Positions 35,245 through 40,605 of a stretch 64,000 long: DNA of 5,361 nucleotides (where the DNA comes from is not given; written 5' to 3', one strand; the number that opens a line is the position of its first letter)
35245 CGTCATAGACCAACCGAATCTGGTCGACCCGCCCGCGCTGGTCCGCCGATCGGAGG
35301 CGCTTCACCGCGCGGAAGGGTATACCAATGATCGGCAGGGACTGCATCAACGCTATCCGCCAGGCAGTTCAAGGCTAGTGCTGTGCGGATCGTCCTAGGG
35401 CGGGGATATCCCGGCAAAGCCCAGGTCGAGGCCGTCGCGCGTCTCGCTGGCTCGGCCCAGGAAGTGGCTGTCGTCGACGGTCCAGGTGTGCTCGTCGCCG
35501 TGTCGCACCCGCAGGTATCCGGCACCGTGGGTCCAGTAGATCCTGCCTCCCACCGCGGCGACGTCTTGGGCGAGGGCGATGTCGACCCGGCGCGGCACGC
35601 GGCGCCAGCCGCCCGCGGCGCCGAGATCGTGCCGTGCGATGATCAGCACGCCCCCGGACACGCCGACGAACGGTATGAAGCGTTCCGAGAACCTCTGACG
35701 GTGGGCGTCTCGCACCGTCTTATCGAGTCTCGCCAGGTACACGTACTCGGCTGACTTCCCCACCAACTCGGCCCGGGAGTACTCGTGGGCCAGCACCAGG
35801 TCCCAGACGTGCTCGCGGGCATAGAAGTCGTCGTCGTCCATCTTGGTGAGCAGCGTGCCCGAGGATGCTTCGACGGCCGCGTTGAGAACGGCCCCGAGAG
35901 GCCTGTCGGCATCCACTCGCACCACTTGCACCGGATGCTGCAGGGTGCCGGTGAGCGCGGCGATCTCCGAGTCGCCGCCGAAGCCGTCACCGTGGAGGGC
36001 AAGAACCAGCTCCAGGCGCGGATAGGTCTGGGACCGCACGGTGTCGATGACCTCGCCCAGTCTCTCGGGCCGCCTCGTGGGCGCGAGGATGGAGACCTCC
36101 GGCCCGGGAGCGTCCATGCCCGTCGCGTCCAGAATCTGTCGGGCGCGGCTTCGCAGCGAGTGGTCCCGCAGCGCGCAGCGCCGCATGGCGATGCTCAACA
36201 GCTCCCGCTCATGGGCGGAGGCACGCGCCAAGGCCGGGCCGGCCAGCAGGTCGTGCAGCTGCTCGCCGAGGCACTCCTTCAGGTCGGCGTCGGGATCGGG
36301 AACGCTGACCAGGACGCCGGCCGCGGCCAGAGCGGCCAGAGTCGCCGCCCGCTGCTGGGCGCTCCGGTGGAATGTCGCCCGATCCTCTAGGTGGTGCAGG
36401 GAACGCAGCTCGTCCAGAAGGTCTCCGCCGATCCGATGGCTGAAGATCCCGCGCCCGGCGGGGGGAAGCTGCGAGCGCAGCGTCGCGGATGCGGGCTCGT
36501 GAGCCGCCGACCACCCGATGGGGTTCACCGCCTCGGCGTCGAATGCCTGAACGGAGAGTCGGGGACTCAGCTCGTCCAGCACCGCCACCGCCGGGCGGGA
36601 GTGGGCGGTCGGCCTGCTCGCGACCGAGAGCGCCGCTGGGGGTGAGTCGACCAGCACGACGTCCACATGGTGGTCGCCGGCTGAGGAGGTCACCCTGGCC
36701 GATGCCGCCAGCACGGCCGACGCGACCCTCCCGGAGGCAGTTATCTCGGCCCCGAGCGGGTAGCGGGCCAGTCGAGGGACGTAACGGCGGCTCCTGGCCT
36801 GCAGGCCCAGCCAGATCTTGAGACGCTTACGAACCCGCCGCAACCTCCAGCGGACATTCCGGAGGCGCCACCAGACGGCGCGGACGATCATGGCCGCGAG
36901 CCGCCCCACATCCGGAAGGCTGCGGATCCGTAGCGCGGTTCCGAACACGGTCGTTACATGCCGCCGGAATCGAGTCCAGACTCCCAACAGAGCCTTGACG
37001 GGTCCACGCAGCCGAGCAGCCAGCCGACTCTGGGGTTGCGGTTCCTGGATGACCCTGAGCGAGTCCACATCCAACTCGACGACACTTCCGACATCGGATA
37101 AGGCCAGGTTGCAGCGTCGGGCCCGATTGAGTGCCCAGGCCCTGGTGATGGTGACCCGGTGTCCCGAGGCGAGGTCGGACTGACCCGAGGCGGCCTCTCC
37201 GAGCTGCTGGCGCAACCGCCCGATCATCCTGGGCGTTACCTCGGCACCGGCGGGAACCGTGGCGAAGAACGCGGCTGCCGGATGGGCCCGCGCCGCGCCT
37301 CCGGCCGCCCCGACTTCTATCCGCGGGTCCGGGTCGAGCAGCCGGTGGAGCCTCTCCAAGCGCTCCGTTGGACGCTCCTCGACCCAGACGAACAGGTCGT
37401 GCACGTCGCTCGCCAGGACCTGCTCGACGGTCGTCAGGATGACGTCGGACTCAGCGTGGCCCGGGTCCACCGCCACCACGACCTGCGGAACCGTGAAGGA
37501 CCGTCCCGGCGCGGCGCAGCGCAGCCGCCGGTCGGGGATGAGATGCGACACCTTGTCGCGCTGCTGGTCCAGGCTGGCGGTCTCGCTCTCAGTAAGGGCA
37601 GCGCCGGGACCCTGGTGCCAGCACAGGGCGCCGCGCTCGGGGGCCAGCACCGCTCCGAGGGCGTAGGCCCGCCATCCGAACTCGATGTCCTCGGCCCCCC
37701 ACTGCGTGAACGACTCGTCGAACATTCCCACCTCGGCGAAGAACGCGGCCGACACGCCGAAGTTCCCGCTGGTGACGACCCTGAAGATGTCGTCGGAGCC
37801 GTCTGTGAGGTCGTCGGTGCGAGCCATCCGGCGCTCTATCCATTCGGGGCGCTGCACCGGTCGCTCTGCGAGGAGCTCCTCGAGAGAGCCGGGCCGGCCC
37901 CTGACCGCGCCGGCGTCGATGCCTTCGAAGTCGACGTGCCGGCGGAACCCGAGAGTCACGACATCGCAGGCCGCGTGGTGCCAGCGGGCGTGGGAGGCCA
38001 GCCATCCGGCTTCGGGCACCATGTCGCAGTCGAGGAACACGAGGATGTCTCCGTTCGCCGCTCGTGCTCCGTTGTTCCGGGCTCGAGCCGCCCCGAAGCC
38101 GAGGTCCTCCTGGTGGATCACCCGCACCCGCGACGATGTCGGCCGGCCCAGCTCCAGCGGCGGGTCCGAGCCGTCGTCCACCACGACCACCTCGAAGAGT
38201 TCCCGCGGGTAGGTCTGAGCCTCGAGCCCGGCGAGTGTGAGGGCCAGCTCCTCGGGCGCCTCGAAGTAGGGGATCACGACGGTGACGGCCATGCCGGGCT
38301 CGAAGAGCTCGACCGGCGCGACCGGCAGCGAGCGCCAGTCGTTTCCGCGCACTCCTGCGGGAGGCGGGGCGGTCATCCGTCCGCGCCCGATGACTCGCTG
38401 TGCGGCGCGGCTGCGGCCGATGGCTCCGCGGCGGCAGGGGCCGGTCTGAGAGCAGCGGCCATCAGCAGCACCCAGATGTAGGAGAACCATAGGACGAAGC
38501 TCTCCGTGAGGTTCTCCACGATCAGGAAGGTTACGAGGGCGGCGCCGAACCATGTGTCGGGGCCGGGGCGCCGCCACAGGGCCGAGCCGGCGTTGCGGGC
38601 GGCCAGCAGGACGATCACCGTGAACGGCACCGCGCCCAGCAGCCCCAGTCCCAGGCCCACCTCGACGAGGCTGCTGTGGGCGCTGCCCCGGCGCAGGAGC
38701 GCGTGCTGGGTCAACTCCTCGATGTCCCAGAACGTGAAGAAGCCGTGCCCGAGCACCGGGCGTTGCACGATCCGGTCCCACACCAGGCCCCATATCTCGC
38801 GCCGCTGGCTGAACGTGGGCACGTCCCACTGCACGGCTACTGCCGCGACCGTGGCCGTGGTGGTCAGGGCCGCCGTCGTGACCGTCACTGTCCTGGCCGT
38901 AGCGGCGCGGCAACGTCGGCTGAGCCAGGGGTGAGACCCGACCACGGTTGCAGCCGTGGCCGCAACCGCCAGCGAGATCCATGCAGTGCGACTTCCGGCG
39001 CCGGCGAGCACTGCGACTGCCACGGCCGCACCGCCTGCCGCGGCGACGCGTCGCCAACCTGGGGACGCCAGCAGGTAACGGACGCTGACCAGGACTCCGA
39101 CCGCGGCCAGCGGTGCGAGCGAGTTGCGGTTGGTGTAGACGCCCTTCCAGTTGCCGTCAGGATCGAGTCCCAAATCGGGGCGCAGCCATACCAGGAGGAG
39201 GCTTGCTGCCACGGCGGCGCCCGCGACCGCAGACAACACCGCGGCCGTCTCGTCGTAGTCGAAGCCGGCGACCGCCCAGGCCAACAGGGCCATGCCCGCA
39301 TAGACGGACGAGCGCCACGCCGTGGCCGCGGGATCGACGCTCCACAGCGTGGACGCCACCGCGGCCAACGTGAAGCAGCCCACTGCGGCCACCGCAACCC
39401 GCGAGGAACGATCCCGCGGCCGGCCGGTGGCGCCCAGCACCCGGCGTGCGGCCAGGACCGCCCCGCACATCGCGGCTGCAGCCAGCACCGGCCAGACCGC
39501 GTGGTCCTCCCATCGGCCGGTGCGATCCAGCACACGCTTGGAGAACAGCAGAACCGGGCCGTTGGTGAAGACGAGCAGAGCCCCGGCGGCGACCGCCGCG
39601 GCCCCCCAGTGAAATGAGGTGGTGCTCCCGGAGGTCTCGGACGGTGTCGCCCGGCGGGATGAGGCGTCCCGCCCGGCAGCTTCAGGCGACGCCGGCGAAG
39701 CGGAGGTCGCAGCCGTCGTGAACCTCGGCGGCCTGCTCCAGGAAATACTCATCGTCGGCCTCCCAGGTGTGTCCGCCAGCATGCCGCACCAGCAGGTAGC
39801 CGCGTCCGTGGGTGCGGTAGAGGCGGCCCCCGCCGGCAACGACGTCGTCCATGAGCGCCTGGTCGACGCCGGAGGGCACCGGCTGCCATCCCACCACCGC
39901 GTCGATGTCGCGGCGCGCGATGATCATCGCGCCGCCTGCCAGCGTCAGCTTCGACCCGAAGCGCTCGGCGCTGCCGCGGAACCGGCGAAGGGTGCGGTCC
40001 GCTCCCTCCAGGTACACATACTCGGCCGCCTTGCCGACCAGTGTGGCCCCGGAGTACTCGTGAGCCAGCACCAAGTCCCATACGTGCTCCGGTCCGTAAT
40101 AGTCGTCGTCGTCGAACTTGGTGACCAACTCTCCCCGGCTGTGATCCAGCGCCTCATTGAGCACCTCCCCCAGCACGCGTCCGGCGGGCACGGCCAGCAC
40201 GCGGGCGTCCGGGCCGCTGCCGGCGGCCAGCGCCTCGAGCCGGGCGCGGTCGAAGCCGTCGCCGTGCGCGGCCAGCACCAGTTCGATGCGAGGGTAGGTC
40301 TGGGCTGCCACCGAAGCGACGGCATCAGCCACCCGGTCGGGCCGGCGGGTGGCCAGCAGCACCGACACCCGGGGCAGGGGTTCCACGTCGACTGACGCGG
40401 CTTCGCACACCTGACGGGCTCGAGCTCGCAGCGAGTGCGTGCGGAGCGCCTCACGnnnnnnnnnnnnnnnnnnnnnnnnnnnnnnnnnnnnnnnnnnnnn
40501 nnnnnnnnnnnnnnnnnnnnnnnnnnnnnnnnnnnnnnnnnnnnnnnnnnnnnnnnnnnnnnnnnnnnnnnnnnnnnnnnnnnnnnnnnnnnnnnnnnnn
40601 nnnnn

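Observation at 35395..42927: Paralogous ~1000-aa dual-GT2 synthases flanking a Wzy_C/O-antigen-ligase-like protein, opposite a Wzm/Wzt exporter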

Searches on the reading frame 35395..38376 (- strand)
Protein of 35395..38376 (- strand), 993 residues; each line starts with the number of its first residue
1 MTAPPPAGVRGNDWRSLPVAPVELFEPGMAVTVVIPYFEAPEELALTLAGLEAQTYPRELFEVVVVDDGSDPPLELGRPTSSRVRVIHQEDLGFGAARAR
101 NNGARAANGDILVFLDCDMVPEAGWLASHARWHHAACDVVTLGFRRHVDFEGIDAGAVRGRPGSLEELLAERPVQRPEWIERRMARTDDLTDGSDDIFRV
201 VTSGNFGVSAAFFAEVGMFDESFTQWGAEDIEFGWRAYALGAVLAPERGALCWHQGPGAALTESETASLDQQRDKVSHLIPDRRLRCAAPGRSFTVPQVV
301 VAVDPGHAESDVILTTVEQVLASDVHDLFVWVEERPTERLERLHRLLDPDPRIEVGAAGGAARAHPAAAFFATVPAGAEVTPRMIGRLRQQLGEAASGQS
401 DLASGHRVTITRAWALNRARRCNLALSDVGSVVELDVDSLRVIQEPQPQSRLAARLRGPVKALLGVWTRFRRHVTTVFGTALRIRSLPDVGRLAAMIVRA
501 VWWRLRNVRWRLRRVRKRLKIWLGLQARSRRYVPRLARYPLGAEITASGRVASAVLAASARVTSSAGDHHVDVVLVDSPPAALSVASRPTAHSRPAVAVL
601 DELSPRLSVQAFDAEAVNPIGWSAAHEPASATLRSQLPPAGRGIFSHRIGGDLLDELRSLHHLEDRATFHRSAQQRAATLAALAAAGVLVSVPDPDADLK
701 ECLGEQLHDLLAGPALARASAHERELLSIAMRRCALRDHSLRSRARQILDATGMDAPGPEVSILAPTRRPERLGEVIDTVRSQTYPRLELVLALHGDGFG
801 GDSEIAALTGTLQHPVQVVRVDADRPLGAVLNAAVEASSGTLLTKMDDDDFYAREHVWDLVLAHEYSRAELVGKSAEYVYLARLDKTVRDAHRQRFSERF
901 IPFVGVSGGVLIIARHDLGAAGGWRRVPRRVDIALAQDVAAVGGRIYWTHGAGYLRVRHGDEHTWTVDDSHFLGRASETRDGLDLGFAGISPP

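Call 6: search_protein_families(library=pfam, proteins=[window:35395-38376:-], max_evalue=0.01)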
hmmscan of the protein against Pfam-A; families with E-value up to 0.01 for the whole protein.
window:35395-38376:- (993 aa): 4 families
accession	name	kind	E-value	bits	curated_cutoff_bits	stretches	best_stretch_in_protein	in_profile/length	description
PF00535.33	Glycos_transf_2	-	1.5e-30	106.8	23.3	2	32-149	1-120/168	Glycosyl transferase family 2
PF10111.15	Glyco_tranf_2_2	-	1.6e-09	38.1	27.3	1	33-119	2-92/276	Glycosyltransferase like family 2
PF13641.12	Glyco_tranf_2_3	-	1.8e-09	38.4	27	1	31-141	3-120/230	Glycosyltransferase like family 2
PF02709.20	Glyco_transf_7C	-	0.0035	17.4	23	1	202-239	20-57/78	N-terminal domain of galactosyltransferase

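Call 21: search_protein_families(library=ncbifam, proteins=[window:35395-38376:-], max_evalue=0.001)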
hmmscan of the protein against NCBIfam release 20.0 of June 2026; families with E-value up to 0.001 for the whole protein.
window:35395-38376:- (993 aa): 13 families
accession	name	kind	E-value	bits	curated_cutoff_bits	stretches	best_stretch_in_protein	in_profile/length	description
NF041875.1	EPS_EpsD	equivalog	5.4e-34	118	370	2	31-143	1-114/325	exopolysaccharide biosynthesis glycosyltransferase EpsD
TIGR03965.1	mycofact_glyco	equivalog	1.3e-31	110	280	2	29-128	74-174/467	mycofactocin biosynthesis glycosyltransferase MftF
NF041394.1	GtaseAglG_Halo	equivalog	2e-13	50.3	440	2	29-133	1-107/304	glucosyl-dolichyl phosphate glucuronosyltransferase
NF038299.1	EPS_HpsN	equivalog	1.3e-11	44.1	425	1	30-140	2-113/317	hormogonium polysaccharide biosynthesis glycosyltransferase HpsN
NF047683.1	TeichurnBiosyTuaG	equivalog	5.6e-11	42.6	400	1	30-119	7-97/252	teichuronic acid biosynthesis protein TuaG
TIGR04283.1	glyco_like_mftF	equivalog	2.7e-10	40.2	182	1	32-133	2-97/221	TIGR04283 family arsenosugar biosynthesis glycosyltransferase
TIGR03937.1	PgaC_IcaA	equivalog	5.2e-10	38.8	422.3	1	30-120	46-137/407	poly-beta-1,6-N-acetyl-D-glucosamine synthase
NF007482.0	PRK10073.1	equivalog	1e-09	37.8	423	1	30-118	7-95/334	glycosyltransferase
NF050819.1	PolSacchBiosHfsG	equivalog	5.1e-09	35.7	500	0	32-124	15-107/302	polysaccharide biosynthesis protein HfsG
NF038302.1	EPS_HpsE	equivalog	4.8e-08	32.3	300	1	30-151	2-129/307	hormogonium polysaccharide biosynthesis glycosyltransferase HpsE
TIGR03469.1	HpnB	hypoth_equivalog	3.9e-05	22.8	379.25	0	30-71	45-85/386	hopene-associated glycosyltransferase HpnB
NF045692.1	OglycostaseCruG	equivalog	0.00011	21.3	600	0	30-142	42-162/386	2'-O-glycosyltransferase CruG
NF041391.1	DPhHxTase_Halo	equivalog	0.0004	19.4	375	0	60-119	24-79/213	dolichyl-phosphate hexose transferase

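Call 37: predict_structure(alignment_id=A2)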
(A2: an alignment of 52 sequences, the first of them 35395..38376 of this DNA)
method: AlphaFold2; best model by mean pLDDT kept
length: 993 residues; sequences in the alignment: 52
mean_pLDDT: 78.4   pTM: 0.50
mean pLDDT of the five models: 78.4, 77.1, 76.0, 75.6, 72.5
residues with pLDDT >= 90: 290; 70-90: 455; 50-70: 142; < 50: 106
segments of 3 or more residues with pLDDT < 50: 178-201, 258-294, 440-457, 522-533, 622-625, 640-647
pLDDT, mean of each block of 10 residues (from residue 1): 79 84 91 93 93 93 93 76 86 78 93 94 94 93 84 91 89 61 44 43 79 83 61 79 85 69 44 38 33 61 89 89 83 72 67 85 83 92 87 88 90 88 84 77 35 45 59 65 67 73 69 60 42 61 85 85 69 87 73 81 75 76 56 68 45 71 84 87 87 88 90 76 79 89 87 81 94 91 92 94 90 93 94 97 92 91 88 89 92 67 63 93 87 89 84 84 67 89 90 67
secondary structure, 60 per line:
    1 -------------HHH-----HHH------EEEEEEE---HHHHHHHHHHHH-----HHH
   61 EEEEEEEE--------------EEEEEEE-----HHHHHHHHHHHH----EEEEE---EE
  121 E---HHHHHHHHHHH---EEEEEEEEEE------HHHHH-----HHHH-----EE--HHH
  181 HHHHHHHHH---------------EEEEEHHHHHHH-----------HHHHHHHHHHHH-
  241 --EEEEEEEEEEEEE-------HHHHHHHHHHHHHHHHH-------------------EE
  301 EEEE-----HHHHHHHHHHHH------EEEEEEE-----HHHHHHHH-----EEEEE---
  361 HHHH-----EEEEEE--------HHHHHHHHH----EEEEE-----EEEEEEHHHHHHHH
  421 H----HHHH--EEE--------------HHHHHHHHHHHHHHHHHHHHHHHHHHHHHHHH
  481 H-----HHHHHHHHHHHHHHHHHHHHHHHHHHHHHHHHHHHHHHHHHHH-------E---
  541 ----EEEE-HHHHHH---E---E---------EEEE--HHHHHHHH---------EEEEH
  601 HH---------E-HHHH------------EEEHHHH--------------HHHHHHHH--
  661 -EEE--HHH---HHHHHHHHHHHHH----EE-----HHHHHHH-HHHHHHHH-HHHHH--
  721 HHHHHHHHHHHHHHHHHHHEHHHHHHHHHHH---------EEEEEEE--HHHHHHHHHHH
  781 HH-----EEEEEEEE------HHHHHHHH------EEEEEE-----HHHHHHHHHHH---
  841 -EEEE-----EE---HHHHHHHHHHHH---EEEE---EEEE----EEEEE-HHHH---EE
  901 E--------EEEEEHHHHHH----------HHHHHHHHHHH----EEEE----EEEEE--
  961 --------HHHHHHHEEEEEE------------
elements in order (helices of 4 or more, strands of 3 or more residues): E31-37 H41-52 E61-68 E83-89 H95-106 E111-115 E119-121 H125-135 E139-148 H155-159 H165-168 H178-189 E205-209 H210-216 H228-239 E243-255 H263-279 E299-304 H310-321 E328-334 H340-347 E353-357 H361-364 E370-375 H384-392 E397-401 E407-412 H413-421 H426-429 E432-434 H449-481 H487-529 E545-548 H550-555 E573-576 H579-586 E596-599 H614-617 E630-632 H633-636 H651-658 E662-664 H673-685 H697-703 H705-712 H714-718 H721-739 H741-751 E761-767 H770-782 E788-795 H802-809 E816-821 H827-837 E842-845 H856-867 E871-874 E878-881 E886-890 H892-895 E899-901 E910-914 H915-920 H931-941 E946-949 E954-958 H969-975 E976-981

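Call 39: fold_search(model_id=the predicted structure, library=pdb)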
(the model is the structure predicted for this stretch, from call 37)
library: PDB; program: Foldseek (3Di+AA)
matches with E <= 10: 1521; with E <= 0.001: 315
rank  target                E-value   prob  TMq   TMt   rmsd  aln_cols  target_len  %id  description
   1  2z87_B                2.2e-27  1.00  0.33  0.53   8.5       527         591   20  Crystal structure of chondroitin polymerase from Escherichia coli strain K4 (K4CP) complexed with UDP-GalNAc and UDP (released 2008-09-16)
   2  2z87_A                6.5e-26  1.00  0.34  0.53  11.9       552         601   20  Crystal structure of chondroitin polymerase from Escherichia coli strain K4 (K4CP) complexed with UDP-GalNAc and UDP (released 2008-09-16)
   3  2z86_D                1.2e-25  1.00  0.33  0.53   7.2       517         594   21  Crystal structure of chondroitin polymerase from Escherichia coli strain K4 (K4CP) complexed with UDP-GlcUA and UDP (released 2008-09-16)
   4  2z86_B                1.5e-25  1.00  0.34  0.54   6.9       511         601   23  Crystal structure of chondroitin polymerase from Escherichia coli strain K4 (K4CP) complexed with UDP-GlcUA and UDP (released 2008-09-16)
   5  2z86_A                1.8e-25  1.00  0.33  0.54   9.3       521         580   21  Crystal structure of chondroitin polymerase from Escherichia coli strain K4 (K4CP) complexed with UDP-GlcUA and UDP (released 2008-09-16)
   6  2z86_C                9.1e-25  1.00  0.34  0.54   8.3       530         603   21  Crystal structure of chondroitin polymerase from Escherichia coli strain K4 (K4CP) complexed with UDP-GlcUA and UDP (released 2008-09-16)
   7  4d0z_C                2.3e-12  1.00  0.19  0.38  11.7       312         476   20  GalNAc-T2 crystal soaked with UDP-5SGalNAc, mEA2 and manganese (Higher resolution dataset) (released 2014-05-28)
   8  4d0z_F                3.9e-12  1.00  0.18  0.35  11.6       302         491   18  GalNAc-T2 crystal soaked with UDP-5SGalNAc, mEA2 and manganese (Higher resolution dataset) (released 2014-05-28)
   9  6egs_A                4.8e-12  1.00  0.19  0.37  10.6       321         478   18  Crystal structure of the GalNAc-T2 F104S mutant in complex with UDP-GalNAc (released 2018-04-11)
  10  6nqt_A                8.9e-12  1.00  0.18  0.36  11.4       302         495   18  GalNac-T2 soaked with UDP-sugar (released 2020-01-29)
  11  4d0t_A                8.9e-12  1.00  0.18  0.36  11.5       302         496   18  GalNAc-T2 crystal soaked with UDP-GalNAc, EA2 peptide and manganese (released 2014-05-28)
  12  1xhb_A                1.1e-11  1.00  0.18  0.38  10.6       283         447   19  The Crystal Structure of UDP-GalNAc: polypeptide alpha-N-acetylgalactosaminyltransferase-T1 (released 2004-10-26)
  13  6nqt_F                1.2e-11  1.00  0.18  0.36  11.1       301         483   18  GalNac-T2 soaked with UDP-sugar (released 2020-01-29)
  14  5ndf_E                1.2e-11  1.00  0.18  0.36  11.5       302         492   18  Small-molecule inhibition of ppGalNAc-Ts selectively reduces mucin-type O-glycosylation (released 2017-11-01)
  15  6nqt_E                1.2e-11  1.00  0.18  0.36  11.5       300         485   20  GalNac-T2 soaked with UDP-sugar (released 2020-01-29)
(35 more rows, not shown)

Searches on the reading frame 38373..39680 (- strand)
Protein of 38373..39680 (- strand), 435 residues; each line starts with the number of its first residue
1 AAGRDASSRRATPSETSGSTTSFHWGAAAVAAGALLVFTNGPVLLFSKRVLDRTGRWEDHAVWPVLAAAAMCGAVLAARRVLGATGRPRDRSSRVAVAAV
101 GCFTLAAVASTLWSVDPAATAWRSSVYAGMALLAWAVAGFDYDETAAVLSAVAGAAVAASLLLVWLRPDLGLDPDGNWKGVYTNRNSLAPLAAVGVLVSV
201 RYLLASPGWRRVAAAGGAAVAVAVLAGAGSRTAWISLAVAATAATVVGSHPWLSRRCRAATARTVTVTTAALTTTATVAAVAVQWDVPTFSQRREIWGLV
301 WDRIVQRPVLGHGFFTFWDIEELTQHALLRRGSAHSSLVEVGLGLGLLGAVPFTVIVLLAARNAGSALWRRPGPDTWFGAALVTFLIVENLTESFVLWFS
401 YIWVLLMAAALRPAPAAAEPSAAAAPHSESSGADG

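Call 6: search_protein_families(library=pfam, proteins=[window:38373-39680:-], max_evalue=0.01)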
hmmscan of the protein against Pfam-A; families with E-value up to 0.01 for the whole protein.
window:38373-39680:- (435 aa): 1 family
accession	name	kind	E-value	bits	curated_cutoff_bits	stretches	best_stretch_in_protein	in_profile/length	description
PF04932.20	Wzy_C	-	2.3e-11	44.1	31.7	1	218-353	3-148/149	O-Antigen ligase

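Call 21: search_protein_families(library=ncbifam, proteins=[window:38373-39680:-], max_evalue=0.001)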
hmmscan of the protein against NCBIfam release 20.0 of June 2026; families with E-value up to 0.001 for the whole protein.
window:38373-39680:- (435 aa): 0 families

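Call 29: search_solved_structures(query=window:38373-39680:-, max_evalue=10, show_alignments=2)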
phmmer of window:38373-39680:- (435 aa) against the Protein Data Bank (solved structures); distinct sequences matched with E-value up to 10: 1.
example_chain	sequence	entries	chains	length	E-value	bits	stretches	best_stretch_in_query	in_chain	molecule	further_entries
3lyv_A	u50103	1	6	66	0.79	11.6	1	305-342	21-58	Ribosome-associated factor Y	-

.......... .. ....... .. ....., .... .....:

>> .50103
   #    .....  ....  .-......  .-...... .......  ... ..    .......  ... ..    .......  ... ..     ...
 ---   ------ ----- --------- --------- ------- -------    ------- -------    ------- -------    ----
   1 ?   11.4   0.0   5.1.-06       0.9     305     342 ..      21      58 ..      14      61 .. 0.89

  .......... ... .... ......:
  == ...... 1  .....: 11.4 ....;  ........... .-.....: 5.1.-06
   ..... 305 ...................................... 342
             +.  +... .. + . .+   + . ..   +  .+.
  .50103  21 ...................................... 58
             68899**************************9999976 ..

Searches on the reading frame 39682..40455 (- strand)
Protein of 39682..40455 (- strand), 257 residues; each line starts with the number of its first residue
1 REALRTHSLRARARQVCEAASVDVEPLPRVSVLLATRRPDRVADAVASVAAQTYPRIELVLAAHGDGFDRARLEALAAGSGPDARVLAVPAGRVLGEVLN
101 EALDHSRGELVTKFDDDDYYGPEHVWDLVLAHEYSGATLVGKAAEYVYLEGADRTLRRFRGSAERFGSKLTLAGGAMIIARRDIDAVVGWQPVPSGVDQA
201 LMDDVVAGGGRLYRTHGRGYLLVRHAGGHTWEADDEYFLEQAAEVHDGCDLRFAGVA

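Call 10: search_protein_families(library=pfam, proteins=[window:39682-40455:-], max_evalue=1)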
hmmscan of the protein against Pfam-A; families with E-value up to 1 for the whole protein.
window:39682-40455:- (257 aa): 3 families
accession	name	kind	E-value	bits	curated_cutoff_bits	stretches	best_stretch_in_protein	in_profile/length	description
PF00535.33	Glycos_transf_2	-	2.9e-11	44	23.3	1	37-158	8-129/168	Glycosyl transferase family 2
PF13641.12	Glyco_tranf_2_3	-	0.00028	21.4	27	1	28-141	1-120/230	Glycosyltransferase like family 2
PF02434.22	Fringe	-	0.09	12.6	21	1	110-188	89-162/250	Fringe-like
